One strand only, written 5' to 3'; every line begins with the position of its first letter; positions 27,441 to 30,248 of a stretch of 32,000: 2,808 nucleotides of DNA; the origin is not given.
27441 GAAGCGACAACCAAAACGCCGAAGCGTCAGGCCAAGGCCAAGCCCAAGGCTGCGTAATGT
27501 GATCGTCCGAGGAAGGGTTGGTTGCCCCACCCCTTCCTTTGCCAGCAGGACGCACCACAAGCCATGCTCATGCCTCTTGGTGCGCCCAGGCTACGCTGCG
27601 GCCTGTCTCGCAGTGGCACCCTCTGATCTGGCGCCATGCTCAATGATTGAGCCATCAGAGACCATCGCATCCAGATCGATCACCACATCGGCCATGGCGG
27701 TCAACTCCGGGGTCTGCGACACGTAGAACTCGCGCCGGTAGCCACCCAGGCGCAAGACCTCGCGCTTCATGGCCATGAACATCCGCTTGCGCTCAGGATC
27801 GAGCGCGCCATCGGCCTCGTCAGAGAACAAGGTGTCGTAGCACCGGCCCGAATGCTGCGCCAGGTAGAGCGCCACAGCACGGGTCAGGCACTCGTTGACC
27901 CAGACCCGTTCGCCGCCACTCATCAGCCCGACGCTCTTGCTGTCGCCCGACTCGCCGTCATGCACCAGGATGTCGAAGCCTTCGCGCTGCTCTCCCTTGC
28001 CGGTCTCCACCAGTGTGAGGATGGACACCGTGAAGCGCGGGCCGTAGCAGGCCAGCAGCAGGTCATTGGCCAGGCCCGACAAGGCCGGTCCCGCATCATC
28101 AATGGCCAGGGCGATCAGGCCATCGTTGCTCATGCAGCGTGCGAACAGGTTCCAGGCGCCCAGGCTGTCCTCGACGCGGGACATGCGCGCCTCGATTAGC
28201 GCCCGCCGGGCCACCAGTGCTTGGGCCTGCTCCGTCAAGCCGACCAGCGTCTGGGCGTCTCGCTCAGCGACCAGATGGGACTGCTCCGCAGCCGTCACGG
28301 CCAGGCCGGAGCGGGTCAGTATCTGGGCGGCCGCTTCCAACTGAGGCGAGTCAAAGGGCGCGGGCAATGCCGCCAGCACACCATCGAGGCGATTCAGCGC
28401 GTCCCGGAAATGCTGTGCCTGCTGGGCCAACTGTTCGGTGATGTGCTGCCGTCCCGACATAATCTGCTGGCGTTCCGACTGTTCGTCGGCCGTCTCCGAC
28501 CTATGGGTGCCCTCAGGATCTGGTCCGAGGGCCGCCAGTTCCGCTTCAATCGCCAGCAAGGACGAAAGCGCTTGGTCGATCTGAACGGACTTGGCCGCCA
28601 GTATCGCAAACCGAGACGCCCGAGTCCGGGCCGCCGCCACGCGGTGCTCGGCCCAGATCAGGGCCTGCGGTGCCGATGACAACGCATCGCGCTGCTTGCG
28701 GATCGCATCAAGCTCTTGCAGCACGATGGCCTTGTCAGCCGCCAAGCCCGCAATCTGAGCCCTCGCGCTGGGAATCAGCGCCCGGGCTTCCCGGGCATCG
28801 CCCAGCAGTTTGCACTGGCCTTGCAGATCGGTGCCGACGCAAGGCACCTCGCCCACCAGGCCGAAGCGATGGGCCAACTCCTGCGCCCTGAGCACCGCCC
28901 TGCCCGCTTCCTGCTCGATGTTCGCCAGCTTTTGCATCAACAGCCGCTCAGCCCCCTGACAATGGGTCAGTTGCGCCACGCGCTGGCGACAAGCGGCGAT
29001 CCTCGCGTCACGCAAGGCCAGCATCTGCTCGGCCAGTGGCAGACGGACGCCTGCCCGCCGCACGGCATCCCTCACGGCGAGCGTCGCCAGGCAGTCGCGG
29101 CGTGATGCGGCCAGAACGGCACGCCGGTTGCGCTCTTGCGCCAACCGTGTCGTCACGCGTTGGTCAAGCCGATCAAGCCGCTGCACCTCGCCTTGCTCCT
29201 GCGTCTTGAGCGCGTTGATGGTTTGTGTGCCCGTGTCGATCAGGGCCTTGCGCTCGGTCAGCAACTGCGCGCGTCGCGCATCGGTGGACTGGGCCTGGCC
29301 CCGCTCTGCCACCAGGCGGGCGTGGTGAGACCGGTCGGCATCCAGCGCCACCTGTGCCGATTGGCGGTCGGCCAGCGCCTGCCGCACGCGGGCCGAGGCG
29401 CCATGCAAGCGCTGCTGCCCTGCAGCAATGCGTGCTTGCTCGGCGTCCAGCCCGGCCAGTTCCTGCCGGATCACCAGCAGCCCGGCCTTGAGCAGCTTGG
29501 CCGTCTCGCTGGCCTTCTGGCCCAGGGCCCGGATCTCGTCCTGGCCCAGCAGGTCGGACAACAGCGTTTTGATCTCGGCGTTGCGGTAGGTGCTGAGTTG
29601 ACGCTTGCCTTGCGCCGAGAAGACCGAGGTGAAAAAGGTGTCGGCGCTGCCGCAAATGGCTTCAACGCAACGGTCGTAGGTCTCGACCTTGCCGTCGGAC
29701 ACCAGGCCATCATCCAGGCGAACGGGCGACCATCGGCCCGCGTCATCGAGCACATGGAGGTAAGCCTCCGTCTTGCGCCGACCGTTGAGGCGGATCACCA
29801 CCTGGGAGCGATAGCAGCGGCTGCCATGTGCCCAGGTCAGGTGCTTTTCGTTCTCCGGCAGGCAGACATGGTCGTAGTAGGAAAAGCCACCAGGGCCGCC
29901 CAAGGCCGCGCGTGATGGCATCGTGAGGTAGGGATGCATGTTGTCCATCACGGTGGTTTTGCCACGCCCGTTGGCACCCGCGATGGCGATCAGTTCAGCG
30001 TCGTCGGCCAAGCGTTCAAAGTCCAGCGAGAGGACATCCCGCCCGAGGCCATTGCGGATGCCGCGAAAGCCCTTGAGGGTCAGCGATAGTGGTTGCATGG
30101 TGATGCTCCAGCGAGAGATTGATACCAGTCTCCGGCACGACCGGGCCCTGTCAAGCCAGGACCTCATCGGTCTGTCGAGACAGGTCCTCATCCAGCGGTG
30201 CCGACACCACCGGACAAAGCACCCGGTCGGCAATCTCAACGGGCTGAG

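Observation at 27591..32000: Mobile-element-borne three-gene operon: unknown protein, variant Mre11/SbcD, and Rad50/SbcC with a C-x8-C apex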

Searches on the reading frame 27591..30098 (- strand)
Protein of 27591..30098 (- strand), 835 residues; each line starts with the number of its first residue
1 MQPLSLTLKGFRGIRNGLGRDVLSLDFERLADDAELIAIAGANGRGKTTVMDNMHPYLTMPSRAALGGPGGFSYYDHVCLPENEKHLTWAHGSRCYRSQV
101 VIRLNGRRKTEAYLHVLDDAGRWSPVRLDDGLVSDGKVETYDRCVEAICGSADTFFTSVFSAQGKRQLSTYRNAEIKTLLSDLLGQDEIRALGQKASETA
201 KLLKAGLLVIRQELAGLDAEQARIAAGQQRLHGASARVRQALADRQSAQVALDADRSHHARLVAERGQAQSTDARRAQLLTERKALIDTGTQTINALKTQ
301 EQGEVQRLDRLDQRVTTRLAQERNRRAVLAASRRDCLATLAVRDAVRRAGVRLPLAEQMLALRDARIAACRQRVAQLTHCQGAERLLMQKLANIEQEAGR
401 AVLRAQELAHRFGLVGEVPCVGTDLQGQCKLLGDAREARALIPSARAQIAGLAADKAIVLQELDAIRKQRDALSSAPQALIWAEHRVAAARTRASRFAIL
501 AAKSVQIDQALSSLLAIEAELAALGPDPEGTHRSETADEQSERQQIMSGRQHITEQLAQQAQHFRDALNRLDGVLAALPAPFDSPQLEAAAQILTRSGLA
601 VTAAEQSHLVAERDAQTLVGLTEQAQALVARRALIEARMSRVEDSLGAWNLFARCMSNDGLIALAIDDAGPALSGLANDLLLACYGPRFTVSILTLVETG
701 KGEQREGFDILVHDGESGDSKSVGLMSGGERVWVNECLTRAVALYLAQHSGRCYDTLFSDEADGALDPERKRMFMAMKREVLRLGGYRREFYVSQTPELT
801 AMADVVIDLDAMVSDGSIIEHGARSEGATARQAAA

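Call 3: search_protein_families(library=pfam, proteins=[window:27591-30098:-], max_evalue=0.1)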
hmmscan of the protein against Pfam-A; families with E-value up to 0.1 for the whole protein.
window:27591-30098:- (835 aa): 5 families
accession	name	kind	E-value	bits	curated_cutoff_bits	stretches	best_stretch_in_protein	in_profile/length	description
PF13476.12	AAA_23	-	0.00011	23.4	27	1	5-54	1-39/201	AAA domain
PF13558.12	SbcC_Walker_B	-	0.00027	21.6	27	1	709-776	13-86/90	SbcC/RAD50-like, Walker B motif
PF02463.25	SMC_N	-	0.0012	18.7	40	0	34-58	24-48/220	RecF/RecN/SMC N terminal domain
PF00005.33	ABC_tran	-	0.053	14.6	25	0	34-52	11-29/137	ABC transporter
PF13555.12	AAA_29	-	0.093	12.9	27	0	36-62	24-50/61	P-loop containing region of AAA domain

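Call 4: search_protein_families(library=padloc, proteins=[window:27591-30098:-], max_evalue=0.1)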
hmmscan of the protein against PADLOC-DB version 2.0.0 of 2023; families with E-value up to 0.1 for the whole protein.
window:27591-30098:- (835 aa): 7 families
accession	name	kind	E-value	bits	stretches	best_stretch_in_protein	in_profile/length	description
PDLC04135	mad3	-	1.4e-09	35.9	1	6-824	5-352/374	mads_3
PDLC00289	PtuA1|PtuA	-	0.001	16.2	1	22-58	16-52/404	AAA ATPase domain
PDLC02981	AriAB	-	0.0011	15.8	1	5-55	5-44/694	-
PDLC02731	PbeC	-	0.0053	13.6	1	18-54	15-51/645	PbeC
PDLC00271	PtuA1|PtuA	-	0.006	14.2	1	5-55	5-44/421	AAA ATPase domain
PDLC04164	AriA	-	0.027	12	1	25-61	20-54/253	-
PDLC03865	LmuB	-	0.064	9.4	0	26-52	23-49/1007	-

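Call 5: search_protein_families(library=ncbifam, proteins=[window:27591-30098:-], max_evalue=0.1)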
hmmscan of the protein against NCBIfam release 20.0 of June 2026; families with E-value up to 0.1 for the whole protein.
window:27591-30098:- (835 aa): 2 families
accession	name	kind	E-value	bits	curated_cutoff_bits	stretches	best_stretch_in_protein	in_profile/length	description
NF041034.1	Rad50_Sulf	equivalog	0.058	11.2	1000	0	708-811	763-859/872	DNA double-strand break repair ATPase Rad50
TIGR03411.1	urea_trans_UrtD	equivalog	0.067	12.8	304.1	0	32-53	26-47/242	urea ABC transporter ATP-binding protein UrtD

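Call 9: find_homologous_proteins(query=window:27591-30098:-)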
Query window:27591-30098:- (835 aa): 840 proteins with E <= 0.001 among 8000 candidates; the best 120 are listed.
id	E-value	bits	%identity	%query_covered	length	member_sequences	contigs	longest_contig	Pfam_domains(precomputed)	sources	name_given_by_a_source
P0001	0.0e+0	1628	90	100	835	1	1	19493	-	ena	-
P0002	0.0e+0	1628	90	100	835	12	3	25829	-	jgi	jgi:exonuclease SbcC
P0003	0.0e+0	1607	90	100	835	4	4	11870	-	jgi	jgi:exonuclease SbcC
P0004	0.0e+0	1427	82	97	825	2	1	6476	-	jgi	-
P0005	0.0e+0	1427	81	99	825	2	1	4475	-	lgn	-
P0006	0.0e+0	1421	82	97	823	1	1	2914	-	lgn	-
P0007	0.0e+0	1389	80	97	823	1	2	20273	-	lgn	-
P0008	0.0e+0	1380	89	88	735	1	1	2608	-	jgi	jgi:exonuclease SbcC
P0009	0.0e+0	1346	78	97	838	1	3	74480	PF13476.13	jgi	jgi:exonuclease SbcC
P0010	0.0e+0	1297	76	97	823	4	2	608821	-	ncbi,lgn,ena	-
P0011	0.0e+0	1282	75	97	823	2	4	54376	-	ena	-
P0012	0.0e+0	1249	73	99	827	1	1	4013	PF13476.13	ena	-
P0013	0.0e+0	1247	73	99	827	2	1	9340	PF13476.13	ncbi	-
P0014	0.0e+0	1246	73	99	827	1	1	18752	PF13476.13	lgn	-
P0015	0.0e+0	1243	73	99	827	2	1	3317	PF13476.13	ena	-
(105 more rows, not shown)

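Call 11: find_encoding_contigs(protein=P0002, flank=10000, max_places=4)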
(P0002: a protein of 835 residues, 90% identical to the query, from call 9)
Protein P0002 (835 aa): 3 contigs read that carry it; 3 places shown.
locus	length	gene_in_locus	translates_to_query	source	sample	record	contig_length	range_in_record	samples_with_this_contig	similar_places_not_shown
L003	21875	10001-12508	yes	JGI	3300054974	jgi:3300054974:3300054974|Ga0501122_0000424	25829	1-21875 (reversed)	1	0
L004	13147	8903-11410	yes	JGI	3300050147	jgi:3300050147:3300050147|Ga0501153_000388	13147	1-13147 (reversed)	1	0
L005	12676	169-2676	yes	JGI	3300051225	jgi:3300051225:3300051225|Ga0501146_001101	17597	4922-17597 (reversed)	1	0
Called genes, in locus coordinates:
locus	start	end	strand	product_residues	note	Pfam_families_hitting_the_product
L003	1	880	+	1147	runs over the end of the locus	PF05954:Phage_GPD, PF04717:Phage_base_V, PF13296:T6SS_Vgr, PF10106:DUF2345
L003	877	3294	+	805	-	PF00614:PLDc (weak), PF13091:PLDc_2 (weak), PF00614:PLDc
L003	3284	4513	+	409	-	PF18426:Tli4_C (faint)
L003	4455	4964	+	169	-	-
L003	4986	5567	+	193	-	-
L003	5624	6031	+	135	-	-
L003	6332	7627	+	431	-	PF18897:Gp3-like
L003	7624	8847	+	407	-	-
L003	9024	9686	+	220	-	-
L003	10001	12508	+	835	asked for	-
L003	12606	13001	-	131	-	-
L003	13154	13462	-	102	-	PF19419:DUF5983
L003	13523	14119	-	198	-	PF04002:RadC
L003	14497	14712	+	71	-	-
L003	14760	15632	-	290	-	-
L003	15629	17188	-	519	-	PF13304:AAA_21, PF13175:AAA_15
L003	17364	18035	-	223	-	-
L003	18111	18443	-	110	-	-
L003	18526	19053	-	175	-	-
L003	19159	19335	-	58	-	-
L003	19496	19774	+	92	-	-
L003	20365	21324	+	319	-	PF13676:TIR_2, PF27176:Y4lF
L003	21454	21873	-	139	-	?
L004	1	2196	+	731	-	?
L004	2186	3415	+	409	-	PF18426:Tli4_C (faint)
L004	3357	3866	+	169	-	-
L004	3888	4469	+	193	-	-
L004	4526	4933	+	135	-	-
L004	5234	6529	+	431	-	PF18897:Gp3-like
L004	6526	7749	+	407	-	-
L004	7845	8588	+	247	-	-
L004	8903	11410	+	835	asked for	-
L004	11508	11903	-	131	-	-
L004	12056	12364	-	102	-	PF19419:DUF5983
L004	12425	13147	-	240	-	?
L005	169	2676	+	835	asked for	-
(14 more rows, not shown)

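Call 16: search_protein_families(library=pfam, proteins=[L003:6332-7627:+, L003:7624-8847:+, L003:9024-9686:+, L004:7845-8588:+, L003:5624-6031:+, L003:4986-5567:+, L003:4455-4964:+], max_evalue=0.05)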
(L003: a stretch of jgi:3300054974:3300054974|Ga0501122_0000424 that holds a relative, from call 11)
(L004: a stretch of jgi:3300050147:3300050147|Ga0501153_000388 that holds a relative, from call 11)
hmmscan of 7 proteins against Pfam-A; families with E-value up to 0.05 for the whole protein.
L003:6332-7627:+ (431 aa): 1 family
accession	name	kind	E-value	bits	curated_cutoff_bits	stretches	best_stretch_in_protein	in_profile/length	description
PF18897.5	Gp3-like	-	2.6e-30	106.2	23.6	1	30-259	2-163/191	Recombination directionality factor-like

L003:7624-8847:+ (407 aa): 0 families

L003:9024-9686:+ (220 aa): 2 families
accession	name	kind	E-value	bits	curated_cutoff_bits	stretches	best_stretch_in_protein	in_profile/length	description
PF13464.11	RodZ_C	-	0.035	14.5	23.9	0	134-182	17-64/72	RodZ C-terminal domain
PF10224.14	DUF2205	-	0.044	14.3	26.7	0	43-77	10-44/75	Short coiled-coil protein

L004:7845-8588:+ (247 aa): 1 family
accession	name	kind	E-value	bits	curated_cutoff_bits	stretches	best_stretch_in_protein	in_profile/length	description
PF13464.11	RodZ_C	-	0.04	14.3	23.9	0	160-209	16-64/72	RodZ C-terminal domain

L003:5624-6031:+ (135 aa): 0 families

L003:4986-5567:+ (193 aa): 0 families

L003:4455-4964:+ (169 aa): 0 families

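Call 17: search_protein_families(library=phrogs, proteins=[window:27591-30098:-, L003:6332-7627:+, L003:9024-9686:+], max_evalue=0.01)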
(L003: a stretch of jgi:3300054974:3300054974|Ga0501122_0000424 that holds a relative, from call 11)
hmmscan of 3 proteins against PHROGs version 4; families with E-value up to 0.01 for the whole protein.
window:27591-30098:- (835 aa): 3 families
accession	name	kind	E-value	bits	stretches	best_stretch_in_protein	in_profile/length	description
phrog_77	-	DNA, RNA and nucleotide metabolism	2.5e-20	73.6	1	131-782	402-918/967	SbcC-like subunit of palindrome specific endonuclease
phrog_19980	-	unknown function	0.00046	19.6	0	1-54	1-47/1068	-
phrog_8323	-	unknown function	0.00096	18.8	1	18-76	60-113/623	-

L003:6332-7627:+ (431 aa): 0 families

L003:9024-9686:+ (220 aa): 0 families

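Call 28: search_protein_families(library=pfam, proteins=[L003:18111-18620:-], max_evalue=0.01)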
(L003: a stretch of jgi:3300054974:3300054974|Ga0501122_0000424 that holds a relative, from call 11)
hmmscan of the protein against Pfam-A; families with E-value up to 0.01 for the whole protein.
L003:18111-18620:- (169 aa): 0 families

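Call 57: search_solved_structures(query=A5, max_evalue=10, show_alignments=2)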
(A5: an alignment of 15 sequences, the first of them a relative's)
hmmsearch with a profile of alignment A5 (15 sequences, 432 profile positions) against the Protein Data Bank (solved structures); distinct sequences matched with E-value up to 10: 0.

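Call 58: search_solved_structures(query=A4, max_evalue=0.01)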
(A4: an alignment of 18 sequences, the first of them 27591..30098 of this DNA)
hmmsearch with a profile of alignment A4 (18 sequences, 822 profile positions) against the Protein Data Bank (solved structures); distinct sequences matched with E-value up to 0.01: 10.
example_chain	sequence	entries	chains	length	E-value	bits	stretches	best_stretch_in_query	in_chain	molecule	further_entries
5f3w_B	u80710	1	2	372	3.3e-06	28.7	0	140-234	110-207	DNA double-strand break repair Rad50 ATPase,DNA double-strand break repair Rad50 ATPase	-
3aux_A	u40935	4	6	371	3.8e-06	28.5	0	140-237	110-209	DNA double-strand break repair rad50 ATPase | DNA double-strand break repair Rad50 ATPase,DNA double-strand break repair Rad50 ATPase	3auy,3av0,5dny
3qku_A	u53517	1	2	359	0.00017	23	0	719-811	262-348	DNA double-strand break repair rad50 ATPase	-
3qkt_A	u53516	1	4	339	0.00022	22.7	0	718-811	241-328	DNA double-strand break repair rad50 ATPase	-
4nci_A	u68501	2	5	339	0.00023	22.6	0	718-811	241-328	DNA double-strand break repair Rad50 ATPase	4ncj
4nch_A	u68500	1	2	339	0.00029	22.3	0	718-811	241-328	DNA double-strand break repair Rad50 ATPase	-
3qkr_B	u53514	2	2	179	0.0016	19.8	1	718-811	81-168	DNA double-strand break repair rad50 ATPase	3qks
1f2t_B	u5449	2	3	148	0.0018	19.6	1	718-811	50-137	RAD50 ABC-ATPASE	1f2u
1ii8_B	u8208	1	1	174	0.0023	19.3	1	718-811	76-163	Rad50 ABC-ATPase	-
4nck_A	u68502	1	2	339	0.0037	18.6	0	719-811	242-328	DNA double-strand break repair Rad50 ATPase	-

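Call 66: search_dna_similar(query=L003:6332-7627:+, collection=phages, mode=protein, max_evalue=0.01, max_rows=25)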
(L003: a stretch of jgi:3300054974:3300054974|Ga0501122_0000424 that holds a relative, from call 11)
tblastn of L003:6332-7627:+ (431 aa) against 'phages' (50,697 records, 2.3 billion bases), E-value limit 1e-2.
No match.

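Call 67: search_dna_similar(query=window:27591-30098:-, collection=phages, mode=protein, max_evalue=0.001, max_rows=15)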
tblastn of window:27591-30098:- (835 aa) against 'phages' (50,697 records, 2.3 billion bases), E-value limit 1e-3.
Records with a match: 179; places in all: 179; records where one place covers at least 80% of the query: 0.
Best place of each record, by identity: <60% 179.
By first word of the organism name: Staphylococcus 176; Leptospira 2; Moorella 1.
By host as written in the record: Staphylococcus aureus 74; - 27; Staphylococcus sp. 9; Staphylococcus 6; Staphylococcus xylosus M1997-2/10 6; Staphylococcus aureus strain 6409 4; Staphylococcus aureus ATCC BAA-44 3; Staphylococcus ureilyticus ATCC49330 3; and 33 more.
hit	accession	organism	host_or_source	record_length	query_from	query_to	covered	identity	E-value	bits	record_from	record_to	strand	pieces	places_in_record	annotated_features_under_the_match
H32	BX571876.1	Leptospira phage LE1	-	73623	569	807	29%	32.0%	7e-30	134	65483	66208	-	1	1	unnamed protein product; exonuclease sbcC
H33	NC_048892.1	Leptospira phage LE1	-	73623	569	807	29%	32.0%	7e-30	134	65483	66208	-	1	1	SMC family ATPase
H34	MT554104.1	Staphylococcus phage ESa1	lake water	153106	545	742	24%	22.6%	9e-5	52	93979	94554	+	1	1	recombination related exonuclease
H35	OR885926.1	Staphylococcus phage 184DA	Staphylococcus sp.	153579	545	742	24%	22.6%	1e-4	52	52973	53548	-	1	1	exonuclease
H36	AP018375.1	Staphylococcus phage phiSA039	-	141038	545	742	24%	22.6%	2e-4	52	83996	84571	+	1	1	Phage protein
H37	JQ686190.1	Staphylococcus phage G15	Staphylococcus aureus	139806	545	742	24%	22.6%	4e-4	50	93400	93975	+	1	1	putative exonuclease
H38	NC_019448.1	Staphylococcus phage G15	Staphylococcus aureus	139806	545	742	24%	22.6%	4e-4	50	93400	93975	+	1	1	exonuclease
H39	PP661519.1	Staphylococcus phage vB_SauM-SDQ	Staphylococcus sp. ATCC 43300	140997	545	742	24%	22.6%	4e-4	50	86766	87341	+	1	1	recombination exonuclease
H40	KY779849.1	Staphylococcus phage qdsa002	Staphylococcus aureus ATCC 43300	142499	545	742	24%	22.6%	4e-4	50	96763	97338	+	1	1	putative exonuclease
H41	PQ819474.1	Staphylococcus phage sv_nwjns6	Staphylococcus aureus ATCC BAA-44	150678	545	742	24%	22.6%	4e-4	50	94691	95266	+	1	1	SbcC-like subunit of palindrome specific endonuclease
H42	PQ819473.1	Staphylococcus phage sv_nwjns3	Staphylococcus aureus ATCC BAA-44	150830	545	742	24%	22.6%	4e-4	50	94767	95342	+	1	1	SbcC-like subunit of palindrome specific endonuclease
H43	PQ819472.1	Staphylococcus phage sv_nwjns2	Staphylococcus aureus ATCC BAA-44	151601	545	742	24%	22.6%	4e-4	50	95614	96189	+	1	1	SbcC-like subunit of palindrome specific endonuclease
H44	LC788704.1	Staphylococcus phage phiSNIID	sewage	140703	545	742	24%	22.6%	5e-4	50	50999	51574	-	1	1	AAA family ATPase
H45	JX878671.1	Staphylococcus phage JD007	Staphylococcus aureus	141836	545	742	24%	22.6%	5e-4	50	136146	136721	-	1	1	exonuclease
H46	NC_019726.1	Staphylococcus phage JD007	Staphylococcus aureus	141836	545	742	24%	22.6%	5e-4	50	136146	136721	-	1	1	exonuclease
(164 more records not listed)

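Call 68: get_annotated_region(hit=H33, flank=7000)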
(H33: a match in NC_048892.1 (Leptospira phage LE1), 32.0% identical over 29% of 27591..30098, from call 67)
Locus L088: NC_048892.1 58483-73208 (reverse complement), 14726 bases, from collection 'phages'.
description: Leptospira biflexa temperate bacteriophage LE1.
organism: Leptospira phage LE1 (NCBI taxid 137511)
taxonomy: Viruses; Duplodnaviria; Heunggongvirae; Uroviricota; Caudoviricetes; Saintgironsvirus; Saintgironsvirus LE1
host: -; source: -; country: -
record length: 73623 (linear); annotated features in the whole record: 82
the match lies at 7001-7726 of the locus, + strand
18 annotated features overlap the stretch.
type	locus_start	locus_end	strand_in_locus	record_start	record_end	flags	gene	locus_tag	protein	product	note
CDS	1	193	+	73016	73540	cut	-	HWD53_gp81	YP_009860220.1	transcriptional regulator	immunity region protein in prophage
CDS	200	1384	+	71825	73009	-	-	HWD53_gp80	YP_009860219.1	hypothetical protein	-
CDS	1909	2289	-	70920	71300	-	-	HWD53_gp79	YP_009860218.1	transcriptional regulator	Repressor protein CI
CDS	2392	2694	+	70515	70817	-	-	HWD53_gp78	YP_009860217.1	hypothetical protein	ATP synthase B/B'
CDS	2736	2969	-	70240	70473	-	-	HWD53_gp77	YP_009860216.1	hypothetical protein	Unknown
CDS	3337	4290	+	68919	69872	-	-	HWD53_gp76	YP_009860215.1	hypothetical protein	Peptidase family M20/M25/M40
CDS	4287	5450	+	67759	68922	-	-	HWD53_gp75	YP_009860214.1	metallophosphoesterase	exonuclease sbcC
CDS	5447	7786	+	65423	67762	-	-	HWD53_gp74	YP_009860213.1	SMC family ATPase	exonuclease sbcC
CDS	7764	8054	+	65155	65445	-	-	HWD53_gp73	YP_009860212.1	hypothetical protein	Unknown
CDS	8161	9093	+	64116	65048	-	-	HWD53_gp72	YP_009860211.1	ParB/RepB/Spo0J family partition protein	plasmid replication/partition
CDS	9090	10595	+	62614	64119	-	-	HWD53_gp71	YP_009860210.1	DEAD/DEAH box helicase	putative DEAD box family helicase phage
CDS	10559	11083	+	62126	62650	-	-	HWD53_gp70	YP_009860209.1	hypothetical protein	unknown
CDS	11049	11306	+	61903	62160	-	-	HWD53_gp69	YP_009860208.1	hypothetical protein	Unknown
CDS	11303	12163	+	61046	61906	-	-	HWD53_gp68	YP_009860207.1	DNA methyltransferase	methyltransferase D12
CDS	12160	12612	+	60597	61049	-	-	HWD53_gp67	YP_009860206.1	hypothetical protein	Unknown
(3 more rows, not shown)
